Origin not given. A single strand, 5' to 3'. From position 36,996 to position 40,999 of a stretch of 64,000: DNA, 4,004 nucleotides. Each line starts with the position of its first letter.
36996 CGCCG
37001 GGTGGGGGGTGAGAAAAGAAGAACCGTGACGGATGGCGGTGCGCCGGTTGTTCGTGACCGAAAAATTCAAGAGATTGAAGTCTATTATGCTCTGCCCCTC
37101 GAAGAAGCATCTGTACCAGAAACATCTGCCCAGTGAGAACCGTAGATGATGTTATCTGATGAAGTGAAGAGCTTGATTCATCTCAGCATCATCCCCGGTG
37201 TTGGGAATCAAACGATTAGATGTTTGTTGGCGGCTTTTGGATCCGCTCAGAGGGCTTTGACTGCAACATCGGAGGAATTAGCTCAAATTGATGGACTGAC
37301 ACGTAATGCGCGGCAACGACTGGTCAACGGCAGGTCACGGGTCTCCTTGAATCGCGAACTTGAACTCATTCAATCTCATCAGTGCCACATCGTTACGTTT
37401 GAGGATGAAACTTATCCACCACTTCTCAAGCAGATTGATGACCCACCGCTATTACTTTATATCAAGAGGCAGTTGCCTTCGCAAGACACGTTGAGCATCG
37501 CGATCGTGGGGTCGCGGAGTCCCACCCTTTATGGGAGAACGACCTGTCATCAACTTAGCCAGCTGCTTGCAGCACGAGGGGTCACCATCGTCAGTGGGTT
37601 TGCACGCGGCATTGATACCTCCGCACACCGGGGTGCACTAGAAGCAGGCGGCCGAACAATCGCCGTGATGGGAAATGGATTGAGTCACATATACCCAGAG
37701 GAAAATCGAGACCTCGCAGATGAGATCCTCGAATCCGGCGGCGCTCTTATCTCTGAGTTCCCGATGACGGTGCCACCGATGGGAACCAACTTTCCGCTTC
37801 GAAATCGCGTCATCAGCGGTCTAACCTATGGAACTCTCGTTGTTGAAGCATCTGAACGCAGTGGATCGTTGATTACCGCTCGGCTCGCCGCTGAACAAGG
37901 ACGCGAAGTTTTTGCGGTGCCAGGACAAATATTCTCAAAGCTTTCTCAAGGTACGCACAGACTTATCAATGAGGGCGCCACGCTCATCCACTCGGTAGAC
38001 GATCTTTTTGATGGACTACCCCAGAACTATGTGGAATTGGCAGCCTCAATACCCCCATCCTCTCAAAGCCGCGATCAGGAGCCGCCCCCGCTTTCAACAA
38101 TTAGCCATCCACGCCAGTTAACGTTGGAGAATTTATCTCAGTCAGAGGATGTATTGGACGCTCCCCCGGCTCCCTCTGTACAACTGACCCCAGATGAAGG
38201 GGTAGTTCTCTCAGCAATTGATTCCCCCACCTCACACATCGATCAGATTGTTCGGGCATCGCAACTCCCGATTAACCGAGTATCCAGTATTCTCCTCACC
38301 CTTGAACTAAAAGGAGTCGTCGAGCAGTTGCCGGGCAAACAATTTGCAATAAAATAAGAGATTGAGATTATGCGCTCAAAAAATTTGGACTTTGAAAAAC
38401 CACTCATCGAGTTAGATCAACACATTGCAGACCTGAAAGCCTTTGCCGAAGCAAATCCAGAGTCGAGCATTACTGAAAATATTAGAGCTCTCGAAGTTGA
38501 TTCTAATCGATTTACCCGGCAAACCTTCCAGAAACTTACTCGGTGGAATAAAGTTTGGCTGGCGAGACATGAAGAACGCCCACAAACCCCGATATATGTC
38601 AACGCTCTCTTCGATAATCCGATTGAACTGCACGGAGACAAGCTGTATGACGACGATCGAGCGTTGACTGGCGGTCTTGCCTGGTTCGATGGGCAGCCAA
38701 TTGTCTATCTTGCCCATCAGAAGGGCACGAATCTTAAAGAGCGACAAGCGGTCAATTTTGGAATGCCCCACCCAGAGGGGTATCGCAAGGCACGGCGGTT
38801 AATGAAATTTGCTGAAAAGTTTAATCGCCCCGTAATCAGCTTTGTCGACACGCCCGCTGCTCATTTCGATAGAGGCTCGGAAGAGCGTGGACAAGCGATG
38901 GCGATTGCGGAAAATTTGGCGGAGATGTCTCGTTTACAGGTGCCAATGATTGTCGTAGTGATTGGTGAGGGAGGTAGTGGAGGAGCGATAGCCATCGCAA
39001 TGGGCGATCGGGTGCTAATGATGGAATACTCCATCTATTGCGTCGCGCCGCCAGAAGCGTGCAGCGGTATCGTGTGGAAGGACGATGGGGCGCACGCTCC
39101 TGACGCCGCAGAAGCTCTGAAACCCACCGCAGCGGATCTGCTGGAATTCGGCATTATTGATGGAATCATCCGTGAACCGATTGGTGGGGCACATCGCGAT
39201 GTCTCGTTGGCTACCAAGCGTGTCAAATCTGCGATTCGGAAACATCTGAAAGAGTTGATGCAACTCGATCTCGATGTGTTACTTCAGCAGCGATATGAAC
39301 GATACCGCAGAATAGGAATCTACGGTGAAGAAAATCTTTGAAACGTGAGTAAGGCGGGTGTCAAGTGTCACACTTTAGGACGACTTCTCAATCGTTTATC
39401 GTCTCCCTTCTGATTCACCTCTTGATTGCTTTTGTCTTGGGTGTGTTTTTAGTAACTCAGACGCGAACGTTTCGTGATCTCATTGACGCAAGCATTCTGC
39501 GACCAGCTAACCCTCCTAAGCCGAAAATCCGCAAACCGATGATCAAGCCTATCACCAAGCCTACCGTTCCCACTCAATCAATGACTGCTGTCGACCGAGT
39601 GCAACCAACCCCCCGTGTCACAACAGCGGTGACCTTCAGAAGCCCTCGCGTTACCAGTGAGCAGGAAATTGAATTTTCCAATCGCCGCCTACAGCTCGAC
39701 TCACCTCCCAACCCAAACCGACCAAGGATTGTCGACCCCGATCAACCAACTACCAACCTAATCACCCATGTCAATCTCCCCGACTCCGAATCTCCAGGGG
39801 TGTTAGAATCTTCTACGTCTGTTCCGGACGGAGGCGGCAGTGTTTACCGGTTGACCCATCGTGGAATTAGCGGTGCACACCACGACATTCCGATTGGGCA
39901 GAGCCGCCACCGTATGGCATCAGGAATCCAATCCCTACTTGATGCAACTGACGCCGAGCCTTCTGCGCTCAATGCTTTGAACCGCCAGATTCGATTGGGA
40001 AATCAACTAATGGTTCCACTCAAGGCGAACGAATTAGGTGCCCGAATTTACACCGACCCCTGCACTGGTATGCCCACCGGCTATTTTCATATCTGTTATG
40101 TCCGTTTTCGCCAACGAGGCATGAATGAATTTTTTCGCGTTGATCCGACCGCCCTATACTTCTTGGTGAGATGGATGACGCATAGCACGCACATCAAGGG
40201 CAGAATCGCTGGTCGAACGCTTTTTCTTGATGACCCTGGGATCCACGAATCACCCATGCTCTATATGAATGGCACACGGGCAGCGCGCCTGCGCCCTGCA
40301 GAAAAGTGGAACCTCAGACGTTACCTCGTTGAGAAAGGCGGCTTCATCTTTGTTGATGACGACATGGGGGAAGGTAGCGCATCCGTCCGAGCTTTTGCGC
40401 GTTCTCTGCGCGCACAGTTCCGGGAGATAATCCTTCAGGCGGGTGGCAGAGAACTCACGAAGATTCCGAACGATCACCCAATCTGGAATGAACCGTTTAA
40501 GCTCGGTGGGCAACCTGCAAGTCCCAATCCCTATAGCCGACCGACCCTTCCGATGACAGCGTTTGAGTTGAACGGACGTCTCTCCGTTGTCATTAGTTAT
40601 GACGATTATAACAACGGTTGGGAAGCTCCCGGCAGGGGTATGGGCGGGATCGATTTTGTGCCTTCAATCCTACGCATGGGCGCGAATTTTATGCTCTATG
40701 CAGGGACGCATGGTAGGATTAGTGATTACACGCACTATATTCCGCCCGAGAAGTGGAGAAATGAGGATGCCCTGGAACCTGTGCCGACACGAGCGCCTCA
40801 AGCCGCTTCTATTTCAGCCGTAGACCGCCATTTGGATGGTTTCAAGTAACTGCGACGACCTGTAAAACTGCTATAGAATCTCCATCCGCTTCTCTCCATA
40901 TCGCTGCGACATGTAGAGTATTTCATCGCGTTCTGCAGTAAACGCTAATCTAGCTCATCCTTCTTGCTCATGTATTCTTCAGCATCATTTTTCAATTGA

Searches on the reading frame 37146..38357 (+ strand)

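Call 9: search_protein_families(library=pfam, max_evalue=0.01, proteins=[window:37146-38357:+])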
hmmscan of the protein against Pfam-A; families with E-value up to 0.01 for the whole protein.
window:37146-38357:+ (403 aa): 6 families
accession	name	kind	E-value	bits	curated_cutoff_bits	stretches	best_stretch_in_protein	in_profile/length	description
PF02481.21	DNA_processg_A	-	5.7e-79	264.6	29.6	1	75-282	2-211/212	DNA recombination-mediator protein A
PF17782.7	DprA_WH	-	8.9e-17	61.3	22.9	1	339-398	2-61/61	DprA winged helix domain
PF18306.6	LDcluster4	-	4.7e-07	30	26.3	1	116-177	2-64/151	SLOG cluster4 family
PF12826.13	HHH_2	-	0.0024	18.4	27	1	16-52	8-44/64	Helix-hairpin-helix motif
PF14520.12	HHH_5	-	0.0048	17.8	27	0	16-60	7-52/57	Helix-hairpin-helix domain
PF21102.3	DprA_N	-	0.0055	16.8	22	0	17-42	14-39/64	DprA-like N-terminal HHH domain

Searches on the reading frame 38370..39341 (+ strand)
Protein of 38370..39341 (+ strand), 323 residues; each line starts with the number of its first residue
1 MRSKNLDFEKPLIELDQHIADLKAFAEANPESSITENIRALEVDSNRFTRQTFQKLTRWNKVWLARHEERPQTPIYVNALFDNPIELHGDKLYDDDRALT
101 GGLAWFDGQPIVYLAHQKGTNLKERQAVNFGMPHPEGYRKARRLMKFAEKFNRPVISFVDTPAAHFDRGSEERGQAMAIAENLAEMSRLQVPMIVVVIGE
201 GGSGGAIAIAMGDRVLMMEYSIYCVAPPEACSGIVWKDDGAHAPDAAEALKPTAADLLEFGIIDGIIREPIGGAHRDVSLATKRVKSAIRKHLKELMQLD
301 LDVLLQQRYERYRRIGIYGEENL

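Call 9: search_protein_families(library=pfam, max_evalue=0.01, proteins=[window:38370-39341:+])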
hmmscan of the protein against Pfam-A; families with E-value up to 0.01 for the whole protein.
window:38370-39341:+ (323 aa): 2 families
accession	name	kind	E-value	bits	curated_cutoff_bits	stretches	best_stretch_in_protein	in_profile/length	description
PF03255.19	ACCA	-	1.5e-125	418.9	23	1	6-316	2-310/310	Acetyl co-enzyme A carboxylase carboxyltransferase-like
PF01039.27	Carboxyl_trans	-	5e-10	39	22.3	1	102-252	287-433/493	Carboxyl transferase domain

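Call 13: find_encoding_contigs(protein=window:38370-39341:+, flank=8000, max_places=10)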
Protein window:38370-39341:+ (323 aa): no gene with exactly this product is on record in the collection.

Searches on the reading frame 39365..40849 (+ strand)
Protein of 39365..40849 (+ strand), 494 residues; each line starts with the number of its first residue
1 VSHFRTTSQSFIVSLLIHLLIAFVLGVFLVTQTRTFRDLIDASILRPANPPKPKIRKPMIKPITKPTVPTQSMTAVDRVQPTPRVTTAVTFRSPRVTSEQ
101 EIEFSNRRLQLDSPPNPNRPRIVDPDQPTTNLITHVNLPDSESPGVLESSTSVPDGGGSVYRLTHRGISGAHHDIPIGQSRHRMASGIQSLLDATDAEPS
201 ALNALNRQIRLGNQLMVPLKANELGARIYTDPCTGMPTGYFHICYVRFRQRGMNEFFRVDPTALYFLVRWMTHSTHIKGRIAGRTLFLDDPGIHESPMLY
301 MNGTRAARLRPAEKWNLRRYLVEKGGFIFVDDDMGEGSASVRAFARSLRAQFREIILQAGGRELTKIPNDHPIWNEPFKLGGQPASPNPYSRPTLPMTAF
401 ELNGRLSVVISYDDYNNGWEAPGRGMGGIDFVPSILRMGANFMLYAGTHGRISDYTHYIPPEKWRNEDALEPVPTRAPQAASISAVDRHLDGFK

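Call 9: search_protein_families(library=pfam, max_evalue=0.01, proteins=[window:39365-40849:+])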
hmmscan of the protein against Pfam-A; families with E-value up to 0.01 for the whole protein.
window:39365-40849:+ (494 aa): 1 family
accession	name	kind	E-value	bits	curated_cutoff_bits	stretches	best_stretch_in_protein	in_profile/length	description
PF13709.12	DUF4159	-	1.6e-25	90.2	25.9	1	259-446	14-201/202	Domain of unknown function (DUF4159)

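Call 11: find_encoding_contigs(protein=window:39365-40849:+, flank=6000, max_places=10)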
Protein window:39365-40849:+ (494 aa): no gene with exactly this product is on record in the collection.

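Call 21: find_related_loci(query=window:39365-40849:+, collection=genome_contigs, flank=10000)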
Query window:39365-40849:+ (494 aa) in genome_contigs; peptide patterns used: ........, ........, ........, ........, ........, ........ (x = any residue, [..] = any of these).
82 stretches matched a pattern; 3 encode a relative of the query (tblastn E <= 1e-3); 3 distinct loci.
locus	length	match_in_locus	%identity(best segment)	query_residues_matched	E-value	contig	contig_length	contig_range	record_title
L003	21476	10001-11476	88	3-494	0e+0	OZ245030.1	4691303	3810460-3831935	MAG: Candidatus Poribacteria bacterium isolate f3f56de0-ea6e-4eab-9813-cfd719c0cda4 genome assembly, chromosome: 1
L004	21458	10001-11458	81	1-486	0e+0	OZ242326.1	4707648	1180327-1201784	MAG: Candidatus Poribacteria bacterium isolate 51771988-02c0-4c83-b383-74e9f226940d genome assembly, chromosome: 1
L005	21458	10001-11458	80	1-486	0e+0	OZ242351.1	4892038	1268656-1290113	MAG: Candidatus Poribacteria bacterium isolate f935c7b2-2358-4189-a958-9ccc83df77d9 genome assembly, chromosome: 1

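Call 40: find_homologous_proteins(query=L003:11670-13448:+, max_evalue=1e-40)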
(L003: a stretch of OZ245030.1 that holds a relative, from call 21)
Query L003:11670-13448:+ (593 aa): 7433 proteins with E <= 1e-40 among 8000 candidates; the best 120 are listed.
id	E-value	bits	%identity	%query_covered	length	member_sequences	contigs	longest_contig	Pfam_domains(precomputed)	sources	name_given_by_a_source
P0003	0.0e+0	1288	99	100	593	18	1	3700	PF00672.31,PF13426.14,PF13188.14,PF02518.32,PF00512.32,PF00989.32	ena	-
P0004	0.0e+0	1146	89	100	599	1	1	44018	PF00672.31,PF13426.14,PF02518.32,PF00512.32,PF00989.32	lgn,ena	-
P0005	0.0e+0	1092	85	100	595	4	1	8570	PF00672.31,PF13426.14,PF02518.32,PF00512.32,PF00989.32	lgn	-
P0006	0.0e+0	1085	85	100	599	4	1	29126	PF00672.31,PF13426.14,PF13188.14,PF02518.32,PF00512.32,PF00989.32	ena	-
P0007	0.0e+0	1071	83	100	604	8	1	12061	PF00672.31,PF02518.32,PF00512.32,PF00989.32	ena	-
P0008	0.0e+0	1061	82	100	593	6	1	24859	PF00672.31,PF13426.14,PF13188.14,PF02518.32,PF18947.6,PF00512.32,PF00989.32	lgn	-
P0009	6.6e-260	882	69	100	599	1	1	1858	PF00672.31,PF02518.32,PF00512.32,PF00989.32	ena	-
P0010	2.0e-246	837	65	99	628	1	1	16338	PF00672.31,PF02518.32,PF00512.32,PF00989.32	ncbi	-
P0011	2.6e-246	837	65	100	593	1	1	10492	PF00672.31,PF02518.32,PF00512.32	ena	-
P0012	2.8e-241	820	67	97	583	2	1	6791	PF00672.31,PF08448.17,PF02518.32,PF00512.32,PF00989.32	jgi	-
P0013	6.7e-237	806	78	81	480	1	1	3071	PF00672.31,PF13426.14,PF00512.32,PF00989.32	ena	-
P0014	2.7e-217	741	59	99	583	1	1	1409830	PF00672.31,PF13188.14,PF02518.32,PF00512.32,PF00989.32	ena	-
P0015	4.1e-217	741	59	99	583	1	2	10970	PF00672.31,PF13188.14,PF02518.32,PF00512.32,PF00989.32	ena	-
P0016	4.6e-217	740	59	99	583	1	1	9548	PF00672.31,PF13188.14,PF02518.32,PF00512.32,PF00989.32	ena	-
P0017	6.9e-217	740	59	99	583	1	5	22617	PF00672.31,PF13188.14,PF02518.32,PF00512.32,PF00989.32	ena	-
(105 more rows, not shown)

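Call 41: search_protein_families(library=ncbifam, max_evalue=0.00001, proteins=[L003:11670-13448:+, L003:13561-14244:+])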
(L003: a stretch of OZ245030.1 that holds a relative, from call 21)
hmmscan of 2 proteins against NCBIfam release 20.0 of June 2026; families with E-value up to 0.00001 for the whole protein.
L003:11670-13448:+ (593 aa): 87 families (the best 25 are shown)
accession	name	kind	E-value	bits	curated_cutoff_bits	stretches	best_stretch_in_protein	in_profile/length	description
NF046044.1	PnpS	equivalog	4.5e-120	401.2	400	1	197-589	1-390/390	two-component system histidine kinase PnpS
NF033092.0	HK_WalK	equivalog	2.5e-114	383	725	1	3-590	5-594/594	cell wall metabolism sensor histidine kinase WalK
TIGR02966.1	phoR_proteo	equivalog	2.2e-90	303.1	334.2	1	248-587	3-332/333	phosphate regulon sensor histidine kinase PhoR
NF033093.1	HK_VicK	exception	5.3e-75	252.8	680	1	164-591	8-436/448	cell wall metabolism sensor histidine kinase VicK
NF045911.1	TCSHisKinNblS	equivalog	4e-72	243.5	1000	1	159-590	169-620/621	two-component system sensor histidine kinase NblS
NF008468.0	PRK11360.1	equivalog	5.4e-69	233.1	646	1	142-592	168-610/616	two-component system sensor histidine kinase AtoS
NF053855.1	HisKinPhoRBctds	equivalog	3.6e-66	223.8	500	1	61-588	59-581/583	two-component system sensor histidine kinase PhoR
TIGR01386.1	cztS_silS_copS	subfamily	2.2e-65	221.4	292.55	2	368-589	241-457/457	heavy metal sensor histidine kinase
NF040691.1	MtrAB_MtrB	equivalog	3.9e-59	201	450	2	356-591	259-493/507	MtrAB system histidine kinase MtrB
NF041735.1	hist_kin_RppB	equivalog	2.4e-57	194.7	400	1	370-589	218-438/438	two-component system sensor histidine kinase RppB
NF008235.0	PRK11006.1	equivalog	1e-56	192.7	390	1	222-590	69-423/431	phosphate regulon sensor histidine kinase PhoR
NF047874.1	MASE3_PAS_HK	subfamily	2.7e-54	185.1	560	1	206-591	221-626/655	MASE3 domain-containing sensor histidine kinase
NF033091.0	HK_VanS_ACDEFG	equivalog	2.7e-53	181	400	1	365-589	71-293/293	vancomycin resistance histidine kinase VanS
NF008312.0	PRK11100.1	equivalog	1e-52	179.6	356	2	370-589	258-473/477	two-component system sensor histidine kinase CreC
NF012163.2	BaeS_SmeS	equivalog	4.6e-52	177.5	500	2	359-575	231-443/457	sensor histidine kinase efflux regulator BaeS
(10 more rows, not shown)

L003:13561-14244:+ (228 aa): 92 families (the best 25 are shown)
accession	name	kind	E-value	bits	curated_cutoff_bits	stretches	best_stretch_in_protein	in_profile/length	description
TIGR02154.1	PhoB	equivalog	9.1e-75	250.8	296.2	1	1-226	1-225/226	phosphate regulon transcriptional regulator PhoB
NF053854.1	RespRegPhoBBctds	equivalog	1.4e-64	217.6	270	1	5-227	1-225/225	two-component system response regulator PhoB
NF008296.0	PRK11083.1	equivalog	4.4e-63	212.7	273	1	3-227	4-226/228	two-component system response regulator CreB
NF007982.1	PRK10710.1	equivalog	4.2e-62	209.8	380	1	3-227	8-228/235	envelope stress response regulator BaeR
NF040689.1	MtrAB_MtrA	equivalog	2.2e-60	203.7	300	1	5-225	1-217/219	MtrAB system response regulator MtrA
NF007546.0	PRK10161.1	equivalog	3e-60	203.6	471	1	1-227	1-226/229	phosphate response regulator transcription factor PhoB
NF040534.1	resp_reg_YycF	equivalog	6.4e-59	199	340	1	4-226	2-227/231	response regulator YycF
NF045944.1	ResRegRpaBCyano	equivalog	1.7e-58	197.7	330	1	6-227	1-228/229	response regulator transcription factor RpaB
NF007005.1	PRK09468.1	equivalog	1.4e-55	188.3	331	1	3-226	4-231/237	osmolarity response regulator transcription factor OmpR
NF033117.2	vanR_ACDEGLN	exception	1.2e-54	185.2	350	1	5-225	1-224/226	VanR-ABDEGLN family response regulator transcription factor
NF041733.1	resp_reg_CseB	equivalog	2.4e-54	184.1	350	1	4-227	2-227/228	two-component system response regulator CseB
NF000403.1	vanR-C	exception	4.7e-50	170.3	480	1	1-224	1-227/231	vancomycin resistance response regulator transcription factor VanR-C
NF041209.1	resp_regPieR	equivalog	1.1e-48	165.9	450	1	5-227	3-228/231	two component system response regulator PieR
NF008199.0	PRK10955.1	equivalog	2.7e-48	164.9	341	1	4-211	3-210/232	envelope stress response regulator transcription factor CpxR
NF033120.0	vanR_FM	exception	1.2e-47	162.5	460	1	4-227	5-230/231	vancomycin resistance response regulator transcription factor, VanR-F/VanR-M family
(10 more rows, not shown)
